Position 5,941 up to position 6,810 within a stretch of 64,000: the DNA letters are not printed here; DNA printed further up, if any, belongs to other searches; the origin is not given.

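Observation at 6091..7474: GGQ release-factor-like hydrolase translationally coupled to a minimal Rnl2-type RNA ligase, with a tRNA-like-ended RNA upstream: candidate ribosome/tRNA repair module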

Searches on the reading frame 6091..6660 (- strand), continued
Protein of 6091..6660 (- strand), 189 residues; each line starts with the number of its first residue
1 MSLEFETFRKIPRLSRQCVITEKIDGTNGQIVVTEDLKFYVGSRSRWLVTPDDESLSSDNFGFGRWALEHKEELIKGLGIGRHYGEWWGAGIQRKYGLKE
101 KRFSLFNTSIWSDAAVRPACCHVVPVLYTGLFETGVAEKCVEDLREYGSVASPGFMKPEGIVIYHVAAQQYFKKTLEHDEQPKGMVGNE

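Call 57: search_protein_families(library=ncbifam, proteins=[window:6091-6660:-], max_evalue=0.01)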
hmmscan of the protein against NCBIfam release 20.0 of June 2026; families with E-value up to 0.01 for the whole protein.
window:6091-6660:- (189 aa): 0 families

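Call 69: predict_structure(alignment_id=A5)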
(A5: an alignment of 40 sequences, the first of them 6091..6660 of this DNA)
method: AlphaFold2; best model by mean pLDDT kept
length: 189 residues; sequences in the alignment: 40
mean_pLDDT: 88.3   pTM: 0.80
mean pLDDT of the five models: 88.3, 86.7, 84.3, 82.6, 80.6
residues with pLDDT >= 90: 109; 70-90: 68; 50-70: 11; < 50: 1
segments of 3 or more residues with pLDDT < 50: none
pLDDT, mean of each block of 10 residues (from residue 1): 79 93 92 96 93 85 93 94 90 75 82 86 92 96 95 88 93 89 67
secondary structure, 60 per line:
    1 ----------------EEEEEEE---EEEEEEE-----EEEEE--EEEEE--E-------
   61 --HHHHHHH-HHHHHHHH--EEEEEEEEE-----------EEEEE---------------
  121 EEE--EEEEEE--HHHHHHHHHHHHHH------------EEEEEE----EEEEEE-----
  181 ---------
elements in order: E17-23 E27-33 E39-43 E46-50 H63-69 H71-78 E81-89 E101-105 E121-123 E126-131 H134-147 E160-165 E170-175
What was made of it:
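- On Rnl2 (T4 gp24.1 type): The 189-aa protein ends shortly after motif V. The model shows no extra domain (call 69).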

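Call 73: fold_search(model_id=the predicted structure, library=pdb)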
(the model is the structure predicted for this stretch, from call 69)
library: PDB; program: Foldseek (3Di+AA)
matches with E <= 10: 223; with E <= 0.001: 14
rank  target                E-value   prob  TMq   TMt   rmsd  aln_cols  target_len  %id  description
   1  6vtg_A                5.3e-05  1.00  0.55  0.34   5.3       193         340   21  Naegleria gruberi RNA ligase E227A mutant apo (released 2020-04-08)
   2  6vt5                  6.0e-05  1.00  0.59  0.36   4.8       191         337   21  Naegleria gruberi RNA ligase R4a K121A mutant apo (released 2020-04-08)
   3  6vt4                  7.5e-05  1.00  0.56  0.34   4.4       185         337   21  Naegleria gruberi RNA ligase R149A mutant apo (released 2020-04-08)
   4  5cou                  9.5e-05  1.00  0.56  0.34   5.0       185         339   19  Structure and mechanism of a eukaryal nick-sealing RNA ligase K170M+ATP (released 2015-10-28)
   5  6vt0                  9.5e-05  1.00  0.55  0.34   5.4       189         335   18  Naegleria gruberi RNA ligase K170A mutant apo (released 2020-04-08)
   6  2hvr_A                1.3e-04  1.00  0.47  0.31   8.6       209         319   17  Structure of T4 RNA Ligase 2 with Nicked 5'-Adenylated nucleic acid duplex containing a 3'-deoxyribonucleotide at the  (released 2006-10-17)
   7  6vte                  1.7e-04  1.00  0.59  0.36   4.8       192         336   21  Naegleria gruberi RNA Ligase K170M mutant with AMP and Mn (released 2020-04-08)
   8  5cot                  2.4e-04  1.00  0.58  0.35   4.9       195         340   21  Structure and mechanism of a eukaryal nick-sealing RNA ligase (released 2015-10-28)
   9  6vtf_A                2.6e-04  1.00  0.54  0.33   4.9       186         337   20  Naegleria gruberi RNA ligase with PPi (released 2020-04-08)
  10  6vt8                  2.7e-04  1.00  0.59  0.36   4.8       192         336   21  Naegleria gruberi RNA ligase E312A mutant with AMP and Mn (released 2020-04-08)
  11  6vt9                  2.7e-04  1.00  0.53  0.33   5.9       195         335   19  Naegleria gruberi RNA ligase E227A mutant with ATP and Mn (released 2020-04-08)
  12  6vtd                  2.9e-04  1.00  0.55  0.34   5.6       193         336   19  Naegleria gruberi RNA ligase R149A mutant with ATP and Mn (released 2020-04-08)
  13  6vt1_A                3.0e-04  1.00  0.57  0.35   5.2       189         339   20  Naegleria gruberi RNA ligase D172A mutant apo (released 2020-04-08)
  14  1s68                  5.7e-04  1.00  0.43  0.36   8.7       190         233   17  Structure and Mechanism of RNA Ligase (released 2004-02-24)
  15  5d1o_B                1.1e-03  1.00  0.48  0.27   7.4       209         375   15  Archaeal ATP-dependent RNA ligase - form 1 (released 2016-03-09)
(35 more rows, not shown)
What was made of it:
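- On Rnl2 (T4 gp24.1 type): T4 Rnl2 is a weaker fold match than NgrRnl (call 73).
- Closest known: Rnl5. Same: Foldseek best hits are NgrRnl (E 5e-5, TMq 0.55-0.59) and then T4 Rnl2 (call 73).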

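Call 87: find_encoding_contigs(protein=P0159, flank=4000, max_places=2)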
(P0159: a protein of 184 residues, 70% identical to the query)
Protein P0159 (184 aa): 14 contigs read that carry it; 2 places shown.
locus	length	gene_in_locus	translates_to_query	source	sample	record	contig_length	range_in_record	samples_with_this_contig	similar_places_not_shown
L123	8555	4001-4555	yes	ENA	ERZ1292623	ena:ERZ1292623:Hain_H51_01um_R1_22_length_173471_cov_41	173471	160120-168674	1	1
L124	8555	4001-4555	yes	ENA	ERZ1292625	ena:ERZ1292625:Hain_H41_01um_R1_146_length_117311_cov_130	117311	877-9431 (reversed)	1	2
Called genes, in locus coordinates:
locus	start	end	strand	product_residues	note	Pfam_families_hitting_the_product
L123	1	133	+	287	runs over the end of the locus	-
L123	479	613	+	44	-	-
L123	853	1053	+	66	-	-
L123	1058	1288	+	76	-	-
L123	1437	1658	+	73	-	-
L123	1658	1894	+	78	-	-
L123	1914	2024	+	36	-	-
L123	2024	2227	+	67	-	-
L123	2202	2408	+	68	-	-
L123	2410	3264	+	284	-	-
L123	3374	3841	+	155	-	-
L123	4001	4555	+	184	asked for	PF09414:RNA_ligase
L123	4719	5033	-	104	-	-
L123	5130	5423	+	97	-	-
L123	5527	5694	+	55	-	-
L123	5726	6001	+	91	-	-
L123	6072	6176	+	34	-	-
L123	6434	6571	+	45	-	-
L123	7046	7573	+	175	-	PF01844:HNH, PF14279:HNH_5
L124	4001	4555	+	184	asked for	PF09414:RNA_ligase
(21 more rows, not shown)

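Call 88: find_encoding_contigs(protein=P0168, flank=4000, max_places=2)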
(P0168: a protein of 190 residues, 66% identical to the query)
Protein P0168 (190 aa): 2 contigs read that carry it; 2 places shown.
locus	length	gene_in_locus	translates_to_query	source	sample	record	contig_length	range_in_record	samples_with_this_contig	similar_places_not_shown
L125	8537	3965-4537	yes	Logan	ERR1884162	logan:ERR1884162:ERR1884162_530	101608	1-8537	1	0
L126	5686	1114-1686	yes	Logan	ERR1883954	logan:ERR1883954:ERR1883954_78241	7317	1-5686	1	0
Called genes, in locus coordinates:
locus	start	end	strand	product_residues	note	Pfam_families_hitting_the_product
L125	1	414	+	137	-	?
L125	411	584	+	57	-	-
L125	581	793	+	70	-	-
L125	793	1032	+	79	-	-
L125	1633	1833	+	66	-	-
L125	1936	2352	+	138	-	-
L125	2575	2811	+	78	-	-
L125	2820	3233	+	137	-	-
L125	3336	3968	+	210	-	-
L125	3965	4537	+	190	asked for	PF09414:RNA_ligase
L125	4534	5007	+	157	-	PF15891:Nuc_deoxyri_tr2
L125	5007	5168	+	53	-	-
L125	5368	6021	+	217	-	PF19474:DUF6011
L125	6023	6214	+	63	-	-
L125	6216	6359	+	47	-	-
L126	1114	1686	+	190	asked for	PF09414:RNA_ligase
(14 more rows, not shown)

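Call 94: search_protein_families(library=phrogs, proteins=[window:6091-6660:-], max_evalue=0.001)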
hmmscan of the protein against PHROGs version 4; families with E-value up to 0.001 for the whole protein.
window:6091-6660:- (189 aa): 1 family
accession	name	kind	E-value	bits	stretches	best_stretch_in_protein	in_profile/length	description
phrog_548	-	DNA, RNA and nucleotide metabolism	5.1e-26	92.6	1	15-172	30-219/341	RNA ligase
